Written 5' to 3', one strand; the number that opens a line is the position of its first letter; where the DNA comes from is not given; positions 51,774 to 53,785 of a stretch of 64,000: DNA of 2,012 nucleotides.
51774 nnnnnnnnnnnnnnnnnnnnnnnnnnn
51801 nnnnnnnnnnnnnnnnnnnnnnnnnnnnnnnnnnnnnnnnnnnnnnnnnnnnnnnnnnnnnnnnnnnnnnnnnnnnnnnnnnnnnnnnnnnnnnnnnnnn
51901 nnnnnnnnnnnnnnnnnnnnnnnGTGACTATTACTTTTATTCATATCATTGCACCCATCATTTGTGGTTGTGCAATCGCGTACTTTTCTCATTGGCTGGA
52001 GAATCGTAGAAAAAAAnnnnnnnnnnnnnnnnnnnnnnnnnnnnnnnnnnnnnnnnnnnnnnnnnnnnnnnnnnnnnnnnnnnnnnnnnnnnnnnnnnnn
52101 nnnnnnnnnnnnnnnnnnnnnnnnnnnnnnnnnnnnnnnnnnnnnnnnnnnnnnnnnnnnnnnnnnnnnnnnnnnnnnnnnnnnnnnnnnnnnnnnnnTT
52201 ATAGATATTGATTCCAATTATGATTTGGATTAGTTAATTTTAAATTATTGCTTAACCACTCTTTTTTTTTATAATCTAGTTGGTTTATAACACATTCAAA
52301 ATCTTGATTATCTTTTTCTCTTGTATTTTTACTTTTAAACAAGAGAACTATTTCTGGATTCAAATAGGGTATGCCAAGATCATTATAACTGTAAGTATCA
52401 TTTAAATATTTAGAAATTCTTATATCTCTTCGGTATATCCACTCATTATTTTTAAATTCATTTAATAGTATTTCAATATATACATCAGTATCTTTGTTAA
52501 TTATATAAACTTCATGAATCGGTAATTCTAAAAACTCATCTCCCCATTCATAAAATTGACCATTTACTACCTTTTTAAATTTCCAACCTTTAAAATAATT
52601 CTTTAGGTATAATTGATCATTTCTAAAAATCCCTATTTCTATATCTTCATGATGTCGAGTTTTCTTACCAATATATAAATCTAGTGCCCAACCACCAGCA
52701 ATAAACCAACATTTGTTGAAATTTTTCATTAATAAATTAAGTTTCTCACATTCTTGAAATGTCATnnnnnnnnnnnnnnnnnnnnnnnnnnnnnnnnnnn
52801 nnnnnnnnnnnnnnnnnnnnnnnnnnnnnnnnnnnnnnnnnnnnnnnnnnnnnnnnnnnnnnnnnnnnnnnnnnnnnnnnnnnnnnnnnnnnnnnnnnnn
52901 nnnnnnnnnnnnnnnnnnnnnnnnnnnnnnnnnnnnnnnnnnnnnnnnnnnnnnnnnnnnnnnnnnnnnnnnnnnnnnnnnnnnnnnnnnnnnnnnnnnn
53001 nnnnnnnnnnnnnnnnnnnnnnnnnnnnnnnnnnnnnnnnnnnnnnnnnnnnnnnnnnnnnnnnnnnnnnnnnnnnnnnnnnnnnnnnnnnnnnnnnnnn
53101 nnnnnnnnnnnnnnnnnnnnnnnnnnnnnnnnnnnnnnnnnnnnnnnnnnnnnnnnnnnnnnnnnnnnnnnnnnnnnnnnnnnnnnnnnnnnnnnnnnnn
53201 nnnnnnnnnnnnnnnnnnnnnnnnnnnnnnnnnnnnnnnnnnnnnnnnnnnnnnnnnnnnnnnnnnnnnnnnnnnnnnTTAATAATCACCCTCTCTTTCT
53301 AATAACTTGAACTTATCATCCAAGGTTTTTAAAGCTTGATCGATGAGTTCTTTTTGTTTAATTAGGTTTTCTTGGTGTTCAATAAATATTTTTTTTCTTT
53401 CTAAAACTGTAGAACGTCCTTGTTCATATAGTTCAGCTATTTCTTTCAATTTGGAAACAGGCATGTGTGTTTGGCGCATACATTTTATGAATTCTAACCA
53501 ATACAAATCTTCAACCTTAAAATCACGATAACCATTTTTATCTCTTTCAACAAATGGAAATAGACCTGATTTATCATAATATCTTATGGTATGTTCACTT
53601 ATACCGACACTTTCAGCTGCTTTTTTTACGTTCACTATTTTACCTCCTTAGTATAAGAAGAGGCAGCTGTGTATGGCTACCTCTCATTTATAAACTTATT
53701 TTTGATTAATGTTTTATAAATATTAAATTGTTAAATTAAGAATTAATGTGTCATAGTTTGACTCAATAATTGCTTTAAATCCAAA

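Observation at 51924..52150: Intact Fst/PepA1-like type I toxin (31 aa) not in the ORF track, overlapped by a spurious 77-aa antisense ORF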

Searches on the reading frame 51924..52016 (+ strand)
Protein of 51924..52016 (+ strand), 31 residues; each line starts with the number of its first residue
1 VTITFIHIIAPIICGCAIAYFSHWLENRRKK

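Call 3: search_protein_families(library=pfam, proteins=[window:51924-52016:+], max_evalue=1)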
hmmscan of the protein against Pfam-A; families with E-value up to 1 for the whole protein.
seq(31 aa): 2 families
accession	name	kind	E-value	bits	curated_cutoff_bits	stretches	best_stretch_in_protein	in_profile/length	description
PF13955.11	Fst_toxin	-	3.8e-05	23.9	36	1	5-25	1-21/21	Toxin Fst, type I toxin-antitoxin system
PF13940.11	Ldr_toxin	-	0.016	15.7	27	1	3-29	8-35/35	Toxin Ldr, type I toxin-antitoxin system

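Call 4: search_protein_families(library=ncbifam, proteins=[window:51924-52016:+], max_evalue=1)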
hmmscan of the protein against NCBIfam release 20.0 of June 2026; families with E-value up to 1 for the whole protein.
seq(31 aa): 1 family
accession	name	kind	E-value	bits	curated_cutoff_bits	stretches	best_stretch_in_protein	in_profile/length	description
NF033608.1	type_I_tox_Fst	subfamily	1.1e-15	57.2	26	1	4-30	2-28/28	type I toxin-antitoxin system Fst family toxin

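Call 6: search_solved_structures(query=window:51924-52016:+, max_evalue=10, show_alignments=3)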
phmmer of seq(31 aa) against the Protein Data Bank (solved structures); distinct sequences matched with E-value up to 10: 27.
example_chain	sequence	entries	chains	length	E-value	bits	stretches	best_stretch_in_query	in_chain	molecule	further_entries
4b19_A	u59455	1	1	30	3e-10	41.6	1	3-30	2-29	PEPA1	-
6ejx_D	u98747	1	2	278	0.12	15.8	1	5-28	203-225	Platelet glycoprotein Ib alpha chain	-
1u0n_D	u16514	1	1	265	0.23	15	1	5-28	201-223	Platelet glycoprotein Ib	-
3p72_A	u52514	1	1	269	0.23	15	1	5-28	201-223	Platelet glycoprotein Ib alpha chain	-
1p8v_A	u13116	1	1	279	0.25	14.9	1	5-28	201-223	Platelet glycoprotein Ib alpha chain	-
1gwb_A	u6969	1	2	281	0.25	14.9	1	5-28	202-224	PLATELET GLYCOPROTEIN IB ALPHA CHAIN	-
4c2a_B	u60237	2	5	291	0.26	14.8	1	5-28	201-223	PLATELET GLYCOPROTEIN IB ALPHA CHAIN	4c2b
1sq0_B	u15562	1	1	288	0.26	14.8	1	5-28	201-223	Platelet glycoprotein Ib alpha chain (Glycoprotein Ibalpha) (GP-Ib alpha) (GPIbA) (GPIb-al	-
1m10_B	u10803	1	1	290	0.26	14.8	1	5-28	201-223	Glycoprotein Ib alpha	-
1m0z_A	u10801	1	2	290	0.27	14.8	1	5-28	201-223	Glycoprotein Ib alpha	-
1ook_G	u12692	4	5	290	0.27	14.8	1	5-28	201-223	Platelet glycoprotein Ib alpha chain precursor | Platelet glycoprotein Ib alpha chain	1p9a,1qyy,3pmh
6xfq_G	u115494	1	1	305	0.29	14.7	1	5-28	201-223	Platelet glycoprotein Ib alpha chain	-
1w8a_A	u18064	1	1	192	0.98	13.1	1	10-28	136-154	SLIT PROTEIN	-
5lbj_A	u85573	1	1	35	1.1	13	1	4-28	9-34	Small toxic polypeptide LdrD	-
3rez_A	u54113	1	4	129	2.2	12.1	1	11-29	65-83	Platelet glycoprotein Ib beta chain, Platelet glycoprotein IX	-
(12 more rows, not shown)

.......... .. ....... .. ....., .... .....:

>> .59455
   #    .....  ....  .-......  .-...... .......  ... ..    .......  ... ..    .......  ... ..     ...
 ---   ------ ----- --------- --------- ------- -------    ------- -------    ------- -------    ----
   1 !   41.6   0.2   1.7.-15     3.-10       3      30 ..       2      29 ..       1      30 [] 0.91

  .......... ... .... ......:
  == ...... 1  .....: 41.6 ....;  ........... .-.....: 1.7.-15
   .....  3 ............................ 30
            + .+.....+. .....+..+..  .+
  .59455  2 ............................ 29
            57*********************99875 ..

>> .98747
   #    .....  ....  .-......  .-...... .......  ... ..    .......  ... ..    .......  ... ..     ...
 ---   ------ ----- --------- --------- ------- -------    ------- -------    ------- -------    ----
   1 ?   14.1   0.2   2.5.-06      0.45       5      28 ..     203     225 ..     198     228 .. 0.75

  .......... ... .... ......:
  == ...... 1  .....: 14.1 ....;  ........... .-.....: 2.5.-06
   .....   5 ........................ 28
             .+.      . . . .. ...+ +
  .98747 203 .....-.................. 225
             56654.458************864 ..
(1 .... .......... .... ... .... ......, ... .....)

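Call 24: find_encoding_contigs(protein=window:51924-52016:+, flank=3000, max_places=8)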
Protein seq(31 aa) (31 aa): 14 contigs read that carry it; 6 places shown.
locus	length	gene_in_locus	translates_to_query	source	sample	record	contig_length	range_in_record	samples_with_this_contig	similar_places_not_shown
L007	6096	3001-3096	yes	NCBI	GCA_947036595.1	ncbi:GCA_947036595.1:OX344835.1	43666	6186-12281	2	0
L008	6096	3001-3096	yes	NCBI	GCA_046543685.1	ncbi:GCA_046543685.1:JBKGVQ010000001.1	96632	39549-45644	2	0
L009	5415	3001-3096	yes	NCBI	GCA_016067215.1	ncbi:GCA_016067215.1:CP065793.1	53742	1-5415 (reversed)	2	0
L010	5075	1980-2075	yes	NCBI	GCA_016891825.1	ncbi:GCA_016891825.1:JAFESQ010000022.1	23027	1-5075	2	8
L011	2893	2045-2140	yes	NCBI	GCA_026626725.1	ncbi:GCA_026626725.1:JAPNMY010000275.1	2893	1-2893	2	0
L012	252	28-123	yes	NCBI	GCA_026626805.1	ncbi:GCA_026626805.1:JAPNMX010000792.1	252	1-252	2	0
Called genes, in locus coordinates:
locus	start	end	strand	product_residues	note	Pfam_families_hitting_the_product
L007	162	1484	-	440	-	PF08357:SEFIR, PF13676:TIR_2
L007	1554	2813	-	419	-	PF00817:IMS, PF21999:IMS_HHH_1 (faint), PF11798:IMS_HHH, PF11799:IMS_C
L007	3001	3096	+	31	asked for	-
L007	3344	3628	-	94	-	-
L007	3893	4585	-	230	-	-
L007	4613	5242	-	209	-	PF27729:UCP028583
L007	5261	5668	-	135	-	-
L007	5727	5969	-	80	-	-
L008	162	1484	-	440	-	PF08357:SEFIR, PF13676:TIR_2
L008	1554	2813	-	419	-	PF00817:IMS, PF21999:IMS_HHH_1 (faint), PF11798:IMS_HHH (weak), PF11799:IMS_C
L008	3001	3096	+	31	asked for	-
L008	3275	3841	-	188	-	PF10706:Aminoglyc_resit (weak)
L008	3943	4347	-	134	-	PF00583:Acetyltransf_1 (weak), PF13673:Acetyltransf_10, PF13508:Acetyltransf_7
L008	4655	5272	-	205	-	PF00583:Acetyltransf_1, PF13508:Acetyltransf_7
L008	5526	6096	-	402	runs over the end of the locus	PF07690:MFS_1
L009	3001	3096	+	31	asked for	-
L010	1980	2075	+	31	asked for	-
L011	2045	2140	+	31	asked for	-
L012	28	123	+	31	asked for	-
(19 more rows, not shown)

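Call 48: list_cluster_members(proteins=[window:51924-52016:+, window:51762-51992:-])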
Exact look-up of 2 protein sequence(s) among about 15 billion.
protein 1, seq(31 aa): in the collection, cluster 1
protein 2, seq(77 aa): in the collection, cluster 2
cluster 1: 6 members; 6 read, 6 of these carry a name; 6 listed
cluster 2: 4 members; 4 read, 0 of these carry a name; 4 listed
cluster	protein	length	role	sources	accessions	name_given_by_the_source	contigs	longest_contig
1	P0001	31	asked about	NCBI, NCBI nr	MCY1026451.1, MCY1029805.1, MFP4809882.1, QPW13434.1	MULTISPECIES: type I toxin-antitoxin system Fst family toxin [Mammaliicoccus] | type I toxin-antitoxin system Fst family toxin [Mammaliicoccus sciuri]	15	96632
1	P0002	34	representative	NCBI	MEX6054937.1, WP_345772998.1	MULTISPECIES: type I toxin-antitoxin system Fst family toxin [Mammaliicoccus]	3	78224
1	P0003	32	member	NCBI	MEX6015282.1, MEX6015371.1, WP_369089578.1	type I toxin-antitoxin system Fst family toxin [Mammaliicoccus sciuri]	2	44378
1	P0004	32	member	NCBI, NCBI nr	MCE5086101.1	type I toxin-antitoxin system Fst family toxin [Mammaliicoccus sciuri]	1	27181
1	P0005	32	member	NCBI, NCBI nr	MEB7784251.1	type I toxin-antitoxin system Fst family toxin [Mammaliicoccus sciuri]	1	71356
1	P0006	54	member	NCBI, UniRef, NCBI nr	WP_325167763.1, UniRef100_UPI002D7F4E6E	type I toxin-antitoxin system Fst family toxin [Mammaliicoccus sciuri] | type I toxin-antitoxin system Fst family toxin n=1 Tax=Mammaliicoccus sciuri TaxID=1296 ...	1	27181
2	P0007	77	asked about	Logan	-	-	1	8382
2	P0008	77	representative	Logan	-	-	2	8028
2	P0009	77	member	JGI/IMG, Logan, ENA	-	-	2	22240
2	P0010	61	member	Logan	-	-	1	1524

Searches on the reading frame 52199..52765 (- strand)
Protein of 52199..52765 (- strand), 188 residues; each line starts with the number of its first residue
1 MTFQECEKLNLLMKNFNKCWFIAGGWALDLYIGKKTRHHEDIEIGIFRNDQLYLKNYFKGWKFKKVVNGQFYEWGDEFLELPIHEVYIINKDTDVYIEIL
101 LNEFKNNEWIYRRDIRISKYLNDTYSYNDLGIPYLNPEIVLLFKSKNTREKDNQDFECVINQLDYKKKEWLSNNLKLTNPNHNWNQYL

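Call 3: search_protein_families(library=pfam, proteins=[window:52199-52765:-], max_evalue=1)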
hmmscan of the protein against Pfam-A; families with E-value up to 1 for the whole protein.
window:52199-52765:- (188 aa): 1 family
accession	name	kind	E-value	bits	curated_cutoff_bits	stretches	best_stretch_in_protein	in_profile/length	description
PF10706.15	Aminoglyc_resit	-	3.2e-07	31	21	1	13-122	9-117/149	Aminoglycoside-2''-adenylyltransferase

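Call 4: search_protein_families(library=ncbifam, proteins=[window:52199-52765:-], max_evalue=1)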
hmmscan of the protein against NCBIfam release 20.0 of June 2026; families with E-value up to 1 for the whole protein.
window:52199-52765:- (188 aa): 7 families
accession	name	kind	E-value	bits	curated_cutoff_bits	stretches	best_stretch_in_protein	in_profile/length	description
NF000478.2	linco_LnuE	exception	3.5e-05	24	350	1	12-156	17-154/160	lincosamide nucleotidyltransferase Lnu(E)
NF000061.1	linco_LnuP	exception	5.7e-05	23.3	300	1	5-64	7-65/166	lincosamide nucleotidyltransferase Lnu(P)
NF000064.3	ANT_2pp_Ia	exception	0.00021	21.4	350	1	17-80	20-86/177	aminoglycoside nucleotidyltransferase ANT(2'')-Ia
NF000153.1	linco_LnuAN2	exception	0.00033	20.5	340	1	12-50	18-58/170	lincosamide nucleotidyltransferase Lnu(AN2)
NF000236.1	linco_LnuA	exception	0.00039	20.4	300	1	13-155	18-153/161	lincosamide nucleotidyltransferase Lnu(A)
NF000141.1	linco_LnuC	exception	0.0025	17.8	300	1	20-88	21-80/164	lincosamide nucleotidyltransferase Lnu(C)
NF000017.1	linco_LnuD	exception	0.0065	16.5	325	1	21-68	22-69/164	lincosamide nucleotidyltransferase Lnu(D)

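Call 49: find_encoding_contigs(protein=window:52199-52765:-, flank=10000, max_places=5)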
Protein window:52199-52765:- (188 aa): 4 contigs read that carry it; 4 places shown.
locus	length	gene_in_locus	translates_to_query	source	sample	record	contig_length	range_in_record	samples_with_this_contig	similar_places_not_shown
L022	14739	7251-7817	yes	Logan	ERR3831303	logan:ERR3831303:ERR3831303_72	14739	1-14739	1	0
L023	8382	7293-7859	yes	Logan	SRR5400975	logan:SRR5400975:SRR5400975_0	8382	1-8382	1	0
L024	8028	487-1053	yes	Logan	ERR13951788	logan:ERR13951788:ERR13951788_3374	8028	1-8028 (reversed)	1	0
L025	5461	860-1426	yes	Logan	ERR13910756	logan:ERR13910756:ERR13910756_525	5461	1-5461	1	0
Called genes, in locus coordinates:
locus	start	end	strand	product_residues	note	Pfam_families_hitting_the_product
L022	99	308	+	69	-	-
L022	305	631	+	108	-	-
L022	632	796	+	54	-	-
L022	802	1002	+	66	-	-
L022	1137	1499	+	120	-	-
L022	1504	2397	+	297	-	PF13930:Endonuclea_NS_2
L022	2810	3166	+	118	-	-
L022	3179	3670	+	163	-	PF04002:RadC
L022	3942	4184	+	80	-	-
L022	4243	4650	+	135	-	-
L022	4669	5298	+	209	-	PF27729:UCP028583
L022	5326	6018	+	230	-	-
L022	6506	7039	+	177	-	PF04229:GrpB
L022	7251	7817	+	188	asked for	PF10706:Aminoglyc_resit (weak)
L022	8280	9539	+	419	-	PF00817:IMS, PF21999:IMS_HHH_1 (faint), PF11798:IMS_HHH (weak), PF11799:IMS_C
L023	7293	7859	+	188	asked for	PF10706:Aminoglyc_resit (weak)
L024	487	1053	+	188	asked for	PF10706:Aminoglyc_resit (weak)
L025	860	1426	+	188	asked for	PF10706:Aminoglyc_resit (weak)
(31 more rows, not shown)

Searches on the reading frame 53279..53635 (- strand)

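Call 26: search_protein_families(library=pfam, proteins=[window:53279-53635:-], max_evalue=0.001)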
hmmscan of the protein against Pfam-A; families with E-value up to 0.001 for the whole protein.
window:53279-53635:- (118 aa): 4 families
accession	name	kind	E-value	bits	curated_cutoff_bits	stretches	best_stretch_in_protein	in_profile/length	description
PF13411.12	MerR_1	-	9.3e-15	54.9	21.6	1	1-67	1-66/69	MerR HTH family regulatory protein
PF00376.29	MerR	-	7.2e-12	45.4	28.2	1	3-39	2-38/38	MerR family regulatory protein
PF09278.17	MerR-DNA-bind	-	7e-05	23.8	25.4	1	46-107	3-64/65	MerR, DNA binding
PF12728.13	HTH_17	-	0.00012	22.7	27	0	1-36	2-36/51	Helix-turn-helix domain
